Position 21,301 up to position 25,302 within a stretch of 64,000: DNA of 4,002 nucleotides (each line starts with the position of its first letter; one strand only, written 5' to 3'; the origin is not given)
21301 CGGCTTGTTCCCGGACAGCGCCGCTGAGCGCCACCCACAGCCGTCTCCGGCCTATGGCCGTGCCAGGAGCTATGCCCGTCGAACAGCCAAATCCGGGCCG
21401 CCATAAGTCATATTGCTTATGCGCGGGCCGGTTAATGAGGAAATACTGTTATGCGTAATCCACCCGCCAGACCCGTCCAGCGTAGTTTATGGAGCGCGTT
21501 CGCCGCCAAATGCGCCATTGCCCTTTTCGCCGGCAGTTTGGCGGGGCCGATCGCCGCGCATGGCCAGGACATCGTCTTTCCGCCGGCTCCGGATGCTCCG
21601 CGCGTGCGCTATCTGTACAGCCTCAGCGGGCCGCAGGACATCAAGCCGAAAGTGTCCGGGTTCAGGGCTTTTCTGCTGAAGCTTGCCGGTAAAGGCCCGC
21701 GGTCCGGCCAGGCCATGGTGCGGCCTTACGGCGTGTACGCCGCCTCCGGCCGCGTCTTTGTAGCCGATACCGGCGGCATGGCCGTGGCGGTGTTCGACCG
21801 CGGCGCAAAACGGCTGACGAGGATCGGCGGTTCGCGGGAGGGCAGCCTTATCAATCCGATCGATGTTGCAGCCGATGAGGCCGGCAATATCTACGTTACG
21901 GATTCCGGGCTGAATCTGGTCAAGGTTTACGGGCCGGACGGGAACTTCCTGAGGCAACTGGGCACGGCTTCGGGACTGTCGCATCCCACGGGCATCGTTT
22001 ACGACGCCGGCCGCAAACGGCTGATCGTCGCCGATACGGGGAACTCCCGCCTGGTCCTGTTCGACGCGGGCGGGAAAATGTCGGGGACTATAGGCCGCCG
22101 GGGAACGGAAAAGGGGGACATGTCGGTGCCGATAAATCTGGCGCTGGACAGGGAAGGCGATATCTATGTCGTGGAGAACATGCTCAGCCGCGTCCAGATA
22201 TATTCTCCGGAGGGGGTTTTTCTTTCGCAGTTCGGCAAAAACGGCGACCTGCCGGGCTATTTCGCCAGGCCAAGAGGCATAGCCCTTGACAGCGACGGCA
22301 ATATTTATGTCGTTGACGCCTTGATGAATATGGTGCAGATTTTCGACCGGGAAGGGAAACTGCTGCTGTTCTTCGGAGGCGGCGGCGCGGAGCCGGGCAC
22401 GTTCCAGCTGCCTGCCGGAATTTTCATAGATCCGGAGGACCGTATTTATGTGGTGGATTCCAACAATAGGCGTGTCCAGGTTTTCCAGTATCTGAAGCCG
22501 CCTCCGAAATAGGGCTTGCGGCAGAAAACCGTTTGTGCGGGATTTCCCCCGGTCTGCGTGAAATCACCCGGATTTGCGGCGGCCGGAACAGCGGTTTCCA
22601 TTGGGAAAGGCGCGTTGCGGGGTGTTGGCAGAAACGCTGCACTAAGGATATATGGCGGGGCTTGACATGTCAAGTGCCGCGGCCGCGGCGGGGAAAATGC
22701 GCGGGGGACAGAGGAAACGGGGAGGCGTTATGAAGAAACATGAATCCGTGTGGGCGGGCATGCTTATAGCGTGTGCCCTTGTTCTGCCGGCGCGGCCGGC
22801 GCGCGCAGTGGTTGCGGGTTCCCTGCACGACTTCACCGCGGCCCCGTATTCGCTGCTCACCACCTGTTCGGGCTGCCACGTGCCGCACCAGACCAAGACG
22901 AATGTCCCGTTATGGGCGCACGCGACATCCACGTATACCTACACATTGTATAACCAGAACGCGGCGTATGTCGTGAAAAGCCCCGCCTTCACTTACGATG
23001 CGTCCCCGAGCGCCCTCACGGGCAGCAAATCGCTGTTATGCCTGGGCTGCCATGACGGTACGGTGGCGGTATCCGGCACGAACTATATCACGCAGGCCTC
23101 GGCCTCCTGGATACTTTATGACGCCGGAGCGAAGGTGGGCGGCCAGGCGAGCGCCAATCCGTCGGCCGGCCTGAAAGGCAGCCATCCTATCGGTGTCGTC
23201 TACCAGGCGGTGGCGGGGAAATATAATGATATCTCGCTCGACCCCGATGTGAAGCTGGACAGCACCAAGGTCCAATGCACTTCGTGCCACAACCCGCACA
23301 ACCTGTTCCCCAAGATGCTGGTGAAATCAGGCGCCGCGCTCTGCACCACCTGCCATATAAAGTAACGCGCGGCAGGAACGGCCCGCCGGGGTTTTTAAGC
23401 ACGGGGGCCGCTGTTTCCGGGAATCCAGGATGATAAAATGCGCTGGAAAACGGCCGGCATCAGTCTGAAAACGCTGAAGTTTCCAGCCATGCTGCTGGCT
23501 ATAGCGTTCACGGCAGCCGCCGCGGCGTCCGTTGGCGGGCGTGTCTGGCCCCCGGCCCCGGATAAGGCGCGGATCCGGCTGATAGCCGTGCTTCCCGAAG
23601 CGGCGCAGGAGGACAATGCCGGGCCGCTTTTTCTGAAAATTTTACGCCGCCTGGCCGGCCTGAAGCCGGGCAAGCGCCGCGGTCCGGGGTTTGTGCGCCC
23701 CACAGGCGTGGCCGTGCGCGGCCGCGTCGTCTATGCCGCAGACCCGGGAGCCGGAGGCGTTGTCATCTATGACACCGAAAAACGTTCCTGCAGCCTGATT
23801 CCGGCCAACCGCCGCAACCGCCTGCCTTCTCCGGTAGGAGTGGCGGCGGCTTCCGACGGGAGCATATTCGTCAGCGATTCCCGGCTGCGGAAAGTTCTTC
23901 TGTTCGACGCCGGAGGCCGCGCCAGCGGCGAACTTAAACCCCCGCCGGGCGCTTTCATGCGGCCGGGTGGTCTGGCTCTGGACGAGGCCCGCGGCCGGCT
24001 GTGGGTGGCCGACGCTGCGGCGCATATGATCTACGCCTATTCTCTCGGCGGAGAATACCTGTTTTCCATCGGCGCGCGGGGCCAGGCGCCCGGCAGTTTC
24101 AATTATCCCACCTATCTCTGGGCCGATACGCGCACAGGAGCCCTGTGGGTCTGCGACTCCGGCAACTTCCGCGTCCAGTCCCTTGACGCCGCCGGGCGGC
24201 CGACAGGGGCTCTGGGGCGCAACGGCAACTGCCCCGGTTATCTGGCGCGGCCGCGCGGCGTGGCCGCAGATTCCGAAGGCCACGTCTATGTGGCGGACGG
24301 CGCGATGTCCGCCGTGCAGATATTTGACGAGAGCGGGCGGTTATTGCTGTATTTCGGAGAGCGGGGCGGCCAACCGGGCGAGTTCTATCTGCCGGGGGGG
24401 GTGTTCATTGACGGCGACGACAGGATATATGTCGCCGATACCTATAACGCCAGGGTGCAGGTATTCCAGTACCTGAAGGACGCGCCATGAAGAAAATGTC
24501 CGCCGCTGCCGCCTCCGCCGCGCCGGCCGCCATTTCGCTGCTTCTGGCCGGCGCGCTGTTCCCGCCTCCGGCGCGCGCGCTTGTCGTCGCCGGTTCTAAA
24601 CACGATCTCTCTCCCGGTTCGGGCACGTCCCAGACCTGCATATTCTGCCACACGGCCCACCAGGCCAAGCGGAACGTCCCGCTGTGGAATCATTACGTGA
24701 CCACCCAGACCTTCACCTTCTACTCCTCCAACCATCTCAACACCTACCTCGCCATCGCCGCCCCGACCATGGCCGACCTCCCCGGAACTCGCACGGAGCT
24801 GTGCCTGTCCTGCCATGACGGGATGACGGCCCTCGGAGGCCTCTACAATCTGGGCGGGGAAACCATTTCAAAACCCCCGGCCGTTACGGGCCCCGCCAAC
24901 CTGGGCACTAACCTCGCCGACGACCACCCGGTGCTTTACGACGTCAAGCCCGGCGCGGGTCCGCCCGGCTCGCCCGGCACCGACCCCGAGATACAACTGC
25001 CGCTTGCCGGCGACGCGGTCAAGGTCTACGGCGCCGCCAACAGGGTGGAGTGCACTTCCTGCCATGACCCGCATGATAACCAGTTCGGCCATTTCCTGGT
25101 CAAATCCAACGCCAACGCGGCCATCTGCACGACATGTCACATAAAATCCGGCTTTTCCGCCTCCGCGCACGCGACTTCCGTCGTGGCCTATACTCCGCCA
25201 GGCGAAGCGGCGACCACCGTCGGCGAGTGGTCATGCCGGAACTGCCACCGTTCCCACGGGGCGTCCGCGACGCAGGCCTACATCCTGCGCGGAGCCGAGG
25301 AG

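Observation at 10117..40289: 30-kb sigma-54-wired supercluster of multihaem cytochromes, NHL beta-propellers and large beta-barrels: candidate undescribed outer-membrane or extracellular electron-transfer system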

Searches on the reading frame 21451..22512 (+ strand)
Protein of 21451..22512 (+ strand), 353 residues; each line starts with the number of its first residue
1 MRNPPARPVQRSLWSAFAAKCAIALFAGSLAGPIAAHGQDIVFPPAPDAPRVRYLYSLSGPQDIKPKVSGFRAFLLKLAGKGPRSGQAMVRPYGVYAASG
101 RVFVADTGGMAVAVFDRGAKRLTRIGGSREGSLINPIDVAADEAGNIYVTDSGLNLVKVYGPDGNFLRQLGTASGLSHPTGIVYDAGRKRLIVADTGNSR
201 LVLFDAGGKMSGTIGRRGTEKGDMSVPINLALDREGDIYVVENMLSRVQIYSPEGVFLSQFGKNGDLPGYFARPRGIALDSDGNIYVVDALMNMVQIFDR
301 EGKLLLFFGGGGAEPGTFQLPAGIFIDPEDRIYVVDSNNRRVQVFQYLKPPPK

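Call 5: search_protein_families(library=pfam, proteins=[window:21451-22512:+], max_evalue=0.01)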
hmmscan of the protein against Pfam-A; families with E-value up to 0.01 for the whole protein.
window:21451-22512:+ (353 aa): 8 families
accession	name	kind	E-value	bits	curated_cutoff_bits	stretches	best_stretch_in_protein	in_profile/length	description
PF01436.27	NHL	-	6.6e-31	105.2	20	4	318-345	1-28/28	NHL repeat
PF06739.17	SBBP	-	2.7e-13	50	20.5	2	274-288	15-29/38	Beta-propeller repeat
PF17170.10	DUF5128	-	5.7e-13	49.2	22.9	3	281-345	52-117/321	6-bladed beta-propeller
PF08450.18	SGL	-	2.1e-11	44.4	26.3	1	98-258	50-217/246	SMP-30/Gluconolactonase/LRE-like region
PF25021.1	TEN_NHL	-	2.3e-10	40.5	27.1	1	126-201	23-96/357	Teneurin NHL domain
PF22701.2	Mala_s_1-like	-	3.2e-06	27.5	27.5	0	136-208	90-160/195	Mal s 1 allergenic protein-like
PF01731.26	Arylesterase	-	4.4e-06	27.2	21.3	0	172-196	49-73/86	Arylesterase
PF06977.17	SdiA-regulated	-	0.00075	19.2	21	0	264-288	215-239/249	SdiA-regulated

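Call 75: search_protein_families(library=ncbifam, proteins=[window:21451-22512:+], max_evalue=0.001)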
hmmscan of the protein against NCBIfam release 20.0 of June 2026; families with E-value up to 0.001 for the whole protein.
window:21451-22512:+ (353 aa): 4 families
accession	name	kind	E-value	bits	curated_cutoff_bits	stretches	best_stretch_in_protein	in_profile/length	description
NF035926.1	scyF_NHL_VPEP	equivalog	4.2e-49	167.7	350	3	262-346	189-274/376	scytonemin biosynthesis PEP-CTERM protein ScyF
NF033206.1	ScyE_fam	subfamily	1.9e-12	47.4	80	0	271-336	252-319/333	ScyD/ScyE family protein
NF047780.1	LIC12708_fam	subfamily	1.1e-07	31.1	150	0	290-347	153-210/391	LIC_12708 family protein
NF053768.1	CIS12_fam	equivalog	0.00056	18.7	860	0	84-159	82-153/715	CIS12 family contractile injection system protein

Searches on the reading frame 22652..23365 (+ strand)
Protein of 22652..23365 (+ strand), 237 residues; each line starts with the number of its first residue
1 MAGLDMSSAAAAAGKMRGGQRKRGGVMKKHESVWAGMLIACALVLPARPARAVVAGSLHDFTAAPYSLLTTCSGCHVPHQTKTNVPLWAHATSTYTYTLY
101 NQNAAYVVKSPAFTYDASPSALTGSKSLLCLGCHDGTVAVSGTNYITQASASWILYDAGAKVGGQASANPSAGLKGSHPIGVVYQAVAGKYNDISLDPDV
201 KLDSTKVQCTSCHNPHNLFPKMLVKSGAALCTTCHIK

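Call 5: search_protein_families(library=pfam, proteins=[window:22652-23365:+], max_evalue=0.01)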
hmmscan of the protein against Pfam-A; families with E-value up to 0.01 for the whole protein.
window:22652-23365:+ (237 aa): 5 families
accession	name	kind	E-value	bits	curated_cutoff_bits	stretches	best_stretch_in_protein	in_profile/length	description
PF09699.15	Paired_CXXCH_1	-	1.9e-14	53.5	20.6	1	208-235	8-36/41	Doubled CXXCH motif (Paired_CXXCH_1)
PF14522.11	Cytochrome_C7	-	2.7e-06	27.5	24.8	1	205-235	40-66/67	Cytochrome c7 and related cytochrome c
PF14537.11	Cytochrom_c3_2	-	3.5e-06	27.8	25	1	204-235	55-78/79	Cytochrome c3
PF22113.1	Mtrc-MtrF_II-IV_dom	-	0.0043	17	30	0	69-147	81-139/176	Outer membrane cytochrome MtrC/MtrF-like, domains II/IV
PF03264.19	Cytochrom_NNT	-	0.0044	17.2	24.1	0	70-136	66-134/174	NapC/NirT cytochrome c family, N-terminal region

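Call 7: search_solved_structures(query=window:22652-23365:+, max_evalue=1, show_alignments=2)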
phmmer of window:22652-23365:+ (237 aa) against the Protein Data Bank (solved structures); distinct sequences matched with E-value up to 1: 3.
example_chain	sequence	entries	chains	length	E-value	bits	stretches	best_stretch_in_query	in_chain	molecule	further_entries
9yuq_N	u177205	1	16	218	4.5e-12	49.7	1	37-237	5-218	Putative multiheme cytochrome c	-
7tfs_A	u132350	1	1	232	6.5e-09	39.4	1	35-197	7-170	Cytochrome c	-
8axk_M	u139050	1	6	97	0.67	13.1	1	178-229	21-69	Protein MxiI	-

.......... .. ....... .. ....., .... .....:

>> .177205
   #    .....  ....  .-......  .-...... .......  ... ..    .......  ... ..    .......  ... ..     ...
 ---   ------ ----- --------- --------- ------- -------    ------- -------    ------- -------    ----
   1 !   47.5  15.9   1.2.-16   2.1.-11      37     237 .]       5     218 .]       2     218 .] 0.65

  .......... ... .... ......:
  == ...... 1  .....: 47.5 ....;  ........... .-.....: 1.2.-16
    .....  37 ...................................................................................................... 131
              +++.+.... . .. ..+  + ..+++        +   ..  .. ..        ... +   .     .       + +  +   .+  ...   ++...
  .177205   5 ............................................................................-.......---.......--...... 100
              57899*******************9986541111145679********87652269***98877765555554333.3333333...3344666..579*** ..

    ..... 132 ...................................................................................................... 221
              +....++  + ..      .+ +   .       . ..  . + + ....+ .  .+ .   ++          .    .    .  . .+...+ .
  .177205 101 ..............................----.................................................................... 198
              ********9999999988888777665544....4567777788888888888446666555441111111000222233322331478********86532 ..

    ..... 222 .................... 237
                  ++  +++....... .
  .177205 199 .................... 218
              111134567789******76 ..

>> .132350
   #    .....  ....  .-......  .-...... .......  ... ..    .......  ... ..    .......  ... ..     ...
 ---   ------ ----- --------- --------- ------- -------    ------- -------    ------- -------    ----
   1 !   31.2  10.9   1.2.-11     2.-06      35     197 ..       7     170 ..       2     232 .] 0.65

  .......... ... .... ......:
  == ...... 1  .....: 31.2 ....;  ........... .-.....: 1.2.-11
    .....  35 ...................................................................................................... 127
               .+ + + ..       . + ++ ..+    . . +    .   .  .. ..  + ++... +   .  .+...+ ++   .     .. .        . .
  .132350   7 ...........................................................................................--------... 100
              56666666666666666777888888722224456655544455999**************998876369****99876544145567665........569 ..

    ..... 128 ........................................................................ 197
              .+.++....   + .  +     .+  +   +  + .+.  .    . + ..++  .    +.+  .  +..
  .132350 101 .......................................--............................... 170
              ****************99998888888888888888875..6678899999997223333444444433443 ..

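Call 9: search_protein_families(library=ncbifam, proteins=[window:22652-23365:+], max_evalue=0.01)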
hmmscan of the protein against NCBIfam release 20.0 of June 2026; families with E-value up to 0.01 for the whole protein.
window:22652-23365:+ (237 aa): 6 families
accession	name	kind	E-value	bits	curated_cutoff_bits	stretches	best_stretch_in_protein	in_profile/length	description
TIGR01905.1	paired_CXXCH_1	subfamily_domain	1.1e-12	47.6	25.2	1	207-235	7-36/41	doubled CXXCH domain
TIGR03508.1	decahem_SO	subfamily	1.6e-05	24.5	192.2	1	70-236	35-175/258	DmsE family decaheme c-type cytochrome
TIGR03153.1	cytochr_NrfH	equivalog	0.0011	19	134.2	0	59-100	42-83/138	cytochrome c nitrite reductase small subunit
NF007906.0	PRK10617.1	equivalog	0.005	16.7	349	0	205-227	83-105/200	cytochrome c-type protein NapC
NF041028.1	decahem_GSU2203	exception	0.0067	15.7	325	1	204-236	123-156/317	GSU2203 family decaheme c-type cytochrome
TIGR02161.1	napC_nirT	subfamily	0.007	16.3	310.6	0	206-228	75-97/185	periplasmic nitrate (or nitrite) reductase c-type cytochrome, NapC/NirT family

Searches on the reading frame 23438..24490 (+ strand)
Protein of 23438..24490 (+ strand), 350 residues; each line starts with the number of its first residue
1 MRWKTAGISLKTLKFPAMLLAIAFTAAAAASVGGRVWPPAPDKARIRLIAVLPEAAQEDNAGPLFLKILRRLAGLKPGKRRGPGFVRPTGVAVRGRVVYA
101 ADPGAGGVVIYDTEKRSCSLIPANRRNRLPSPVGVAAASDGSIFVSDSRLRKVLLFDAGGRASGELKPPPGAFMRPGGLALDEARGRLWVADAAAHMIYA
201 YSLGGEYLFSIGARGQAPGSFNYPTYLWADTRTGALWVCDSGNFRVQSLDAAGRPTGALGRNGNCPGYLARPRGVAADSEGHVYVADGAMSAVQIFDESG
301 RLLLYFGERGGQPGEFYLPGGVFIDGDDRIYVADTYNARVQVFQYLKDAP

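Call 5: search_protein_families(library=pfam, proteins=[window:23438-24490:+], max_evalue=0.01)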
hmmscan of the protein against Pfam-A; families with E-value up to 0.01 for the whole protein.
window:23438-24490:+ (350 aa): 5 families
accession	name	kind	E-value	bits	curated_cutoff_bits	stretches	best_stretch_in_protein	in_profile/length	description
PF01436.27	NHL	-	1.6e-31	107.1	20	2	269-296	1-28/28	NHL repeat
PF17170.10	DUF5128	-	6.8e-11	42.3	22.9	2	280-342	53-116/321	6-bladed beta-propeller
PF08450.18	SGL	-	1e-09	38.8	26.3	0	228-303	150-217/246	SMP-30/Gluconolactonase/LRE-like region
PF25021.1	TEN_NHL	-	6.5e-09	35.7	27.1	0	124-199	25-97/357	Teneurin NHL domain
PF01731.26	Arylesterase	-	0.0062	17.2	21.3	0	172-201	52-81/86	Arylesterase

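Call 9: search_protein_families(library=ncbifam, proteins=[window:23438-24490:+], max_evalue=0.01)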
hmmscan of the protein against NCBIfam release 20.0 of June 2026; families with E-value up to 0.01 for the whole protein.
window:23438-24490:+ (350 aa): 3 families
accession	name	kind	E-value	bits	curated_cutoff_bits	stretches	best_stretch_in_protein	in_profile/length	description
NF035926.1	scyF_NHL_VPEP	equivalog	1.1e-37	130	350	2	172-308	150-285/376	scytonemin biosynthesis PEP-CTERM protein ScyF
NF033206.1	ScyE_fam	subfamily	1.3e-06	28.2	80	0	269-292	7-30/333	ScyD/ScyE family protein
NF047780.1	LIC12708_fam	subfamily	0.002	17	150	0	291-347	156-212/391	LIC_12708 family protein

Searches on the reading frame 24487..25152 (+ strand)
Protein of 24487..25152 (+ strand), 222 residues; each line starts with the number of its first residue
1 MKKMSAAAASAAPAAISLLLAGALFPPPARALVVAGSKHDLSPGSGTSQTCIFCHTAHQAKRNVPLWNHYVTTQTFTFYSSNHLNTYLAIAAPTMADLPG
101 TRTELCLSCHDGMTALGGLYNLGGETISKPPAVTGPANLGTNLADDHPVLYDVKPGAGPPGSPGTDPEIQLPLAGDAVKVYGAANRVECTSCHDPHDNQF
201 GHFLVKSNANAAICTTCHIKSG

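Call 34: find_related_loci(query=A1, collection=genome_contigs, flank=10000)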
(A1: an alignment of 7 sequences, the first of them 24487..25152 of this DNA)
Query A1 (222 aa) in genome_contigs; peptide patterns used: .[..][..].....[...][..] (x = any residue, [..] = any of these).
598 stretches matched a pattern (row limit reached: there are more); 587 encode a relative of the query (tblastn E <= 1e-3); the best 80 are kept; 78 distinct loci.
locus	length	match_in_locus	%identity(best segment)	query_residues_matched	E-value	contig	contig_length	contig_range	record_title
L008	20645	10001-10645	58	15-221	2e-80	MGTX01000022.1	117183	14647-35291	MAG: Elusimicrobia bacterium GWA2_66_18 gwa2_scaffold_303, whole genome shotgun sequence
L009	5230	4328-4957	61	18-222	2e-80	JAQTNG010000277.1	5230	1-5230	MAG: Elusimicrobia bacterium isolate STA_59 NODE_39400_length_5230_cov_2.932785_Sandtown_A, whole genome shotgun sequenc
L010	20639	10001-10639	39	33-222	2e-37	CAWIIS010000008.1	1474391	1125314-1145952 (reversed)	MAG: Nitrospirota bacterium isolate MFD03899.bin.2.142 genome assembly, contig: contig_4363, whole genome shotgun sequen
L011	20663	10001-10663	38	34-222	1e-37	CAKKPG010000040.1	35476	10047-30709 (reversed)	Nitrospiria bacterium isolate Hainich-H41-bin024-1 genome assembly, contig: H41-bin024_1_Hain_H41_01um_R1_1081_length_35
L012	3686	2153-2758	40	18-222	1e-36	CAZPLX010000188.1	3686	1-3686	MAG TPA_asm: uncultured bacterium isolate binchicken_co275_513 genome assembly, contig: NODE_52871_length_3686_cov_4.123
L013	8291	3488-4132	36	1-218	3e-35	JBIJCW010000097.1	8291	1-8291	MAG: Kiritimatiellia bacterium isolate ME2006-08-22D15_3300044611_group2_bin126 Rohwer_bin2518_scaffold_12656_c1, whole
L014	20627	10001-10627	41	31-222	3e-35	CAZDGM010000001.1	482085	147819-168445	MAG TPA_asm: uncultured Thermodesulfobacteriota bacterium isolate binchicken_co30_4 genome assembly, contig: NODE_10_len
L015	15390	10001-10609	38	16-218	4e-35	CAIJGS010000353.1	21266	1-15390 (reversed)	MAG: uncultured Verrucomicrobia subdivision 3 bacterium isolate Umea2p1_bin-1422 genome assembly, contig: bin-1422:353/3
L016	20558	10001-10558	39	18-222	5e-35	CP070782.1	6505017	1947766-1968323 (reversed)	MAG: Phycisphaerales bacterium isolate bin164 chromosome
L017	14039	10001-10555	45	34-218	4e-35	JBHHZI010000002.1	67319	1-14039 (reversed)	MAG: Acidobacteriota bacterium isolate Maj_1_bin.40 NODE_85_length_67319_cov_7.049269, whole genome shotgun sequence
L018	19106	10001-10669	37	34-220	7e-35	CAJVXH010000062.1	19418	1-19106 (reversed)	TPA_asm: uncultured bacterium isolate DRR093004_bin.59_MetaBAT_v2.12.1_MAG genome assembly, contig: NODE_1650_length_194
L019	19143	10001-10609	39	18-218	9e-35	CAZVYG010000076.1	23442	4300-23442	MAG TPA_asm: uncultured Verrucomicrobiota bacterium isolate binchicken_co107_410 genome assembly, contig: NODE_5418_leng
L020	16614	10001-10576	37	29-222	1e-34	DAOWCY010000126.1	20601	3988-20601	MAG TPA_asm: Candidatus Aminicenantes bacterium isolate CSMAG_1899 CSMAG_1899_k141_1988026_length_20601_cov_14.2078, who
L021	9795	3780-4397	38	15-221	2e-34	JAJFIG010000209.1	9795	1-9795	MAG: Rhodospirillales bacterium isolate OFTM194 OFTM194_208, whole genome shotgun sequence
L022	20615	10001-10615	39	29-220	1e-34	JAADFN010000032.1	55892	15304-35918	MAG: Acidobacteriota bacterium isolate M_MaxBin.030 contig-127_1605, whole genome shotgun sequence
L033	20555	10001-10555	40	34-222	3e-33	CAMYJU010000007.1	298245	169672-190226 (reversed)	MAG: uncultured Gammaproteobacteria bacterium isolate ES_Gamma_036 genome assembly, contig: scaffold_75, whole genome sh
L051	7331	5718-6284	42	34-222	7e-32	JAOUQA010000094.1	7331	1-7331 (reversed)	MAG: Gammaproteobacteria bacterium isolate 8_1_Oct_SF_Bin73 8_1_Oct_SF_Bin73_scaffold_9584_c1, whole genome shotgun sequ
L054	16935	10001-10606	37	18-222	7e-32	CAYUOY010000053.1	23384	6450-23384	MAG TPA_asm: uncultured Woeseiaceae bacterium isolate SRP128015_co3_136 genome assembly, contig: NODE_2053_length_23384_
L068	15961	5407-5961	41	34-222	5e-31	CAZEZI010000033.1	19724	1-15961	MAG TPA_asm: uncultured Thioalkalispiraceae bacterium isolate SRP128015_co3_350 genome assembly, contig: NODE_2745_lengt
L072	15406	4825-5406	39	16-221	4e-31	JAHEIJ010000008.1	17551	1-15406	MAG: Gammaproteobacteria bacterium isolate Ww497 NODE_5594_length_17551_cov_3.327367, whole genome shotgun sequence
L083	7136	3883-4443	37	34-222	3e-30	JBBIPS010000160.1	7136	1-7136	MAG: Burkholderiales bacterium isolate EPS170215_bin_308 NODE_4588_length_7136_cov_1.08917, whole genome shotgun sequenc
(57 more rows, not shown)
